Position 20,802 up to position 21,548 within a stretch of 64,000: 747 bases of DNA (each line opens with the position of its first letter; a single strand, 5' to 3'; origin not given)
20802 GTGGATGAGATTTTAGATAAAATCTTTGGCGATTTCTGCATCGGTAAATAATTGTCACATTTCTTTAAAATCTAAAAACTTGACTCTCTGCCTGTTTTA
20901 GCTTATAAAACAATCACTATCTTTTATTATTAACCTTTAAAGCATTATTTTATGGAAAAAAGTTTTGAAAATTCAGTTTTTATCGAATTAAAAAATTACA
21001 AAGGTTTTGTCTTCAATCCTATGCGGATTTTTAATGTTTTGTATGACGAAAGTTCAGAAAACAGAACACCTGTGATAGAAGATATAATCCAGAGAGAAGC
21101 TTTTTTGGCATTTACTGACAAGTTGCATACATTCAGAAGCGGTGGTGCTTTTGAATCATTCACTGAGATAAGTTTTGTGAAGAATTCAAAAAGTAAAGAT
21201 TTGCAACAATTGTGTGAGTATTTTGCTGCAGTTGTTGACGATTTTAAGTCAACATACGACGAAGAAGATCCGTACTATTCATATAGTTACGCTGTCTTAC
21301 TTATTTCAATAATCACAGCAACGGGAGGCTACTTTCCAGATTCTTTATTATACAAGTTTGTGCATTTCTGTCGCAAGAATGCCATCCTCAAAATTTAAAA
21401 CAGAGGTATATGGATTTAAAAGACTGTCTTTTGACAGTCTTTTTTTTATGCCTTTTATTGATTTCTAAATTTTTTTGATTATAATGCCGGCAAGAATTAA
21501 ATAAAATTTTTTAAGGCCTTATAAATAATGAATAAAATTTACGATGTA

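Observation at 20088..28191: Over-represented asymmetric 15-mer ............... clustered around parS/parAB, always in one orientation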

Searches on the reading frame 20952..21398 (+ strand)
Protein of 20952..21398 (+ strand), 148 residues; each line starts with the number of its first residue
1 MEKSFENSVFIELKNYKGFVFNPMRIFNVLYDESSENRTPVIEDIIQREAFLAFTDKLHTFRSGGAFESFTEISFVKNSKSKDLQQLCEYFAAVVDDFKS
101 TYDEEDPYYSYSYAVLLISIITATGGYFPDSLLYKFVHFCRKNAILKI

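Call 21: search_protein_families(library=pfam, proteins=[window:20952-21398:+], max_evalue=0.01)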
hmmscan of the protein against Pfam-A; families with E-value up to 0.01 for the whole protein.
window:20952-21398:+ (148 aa): 0 families
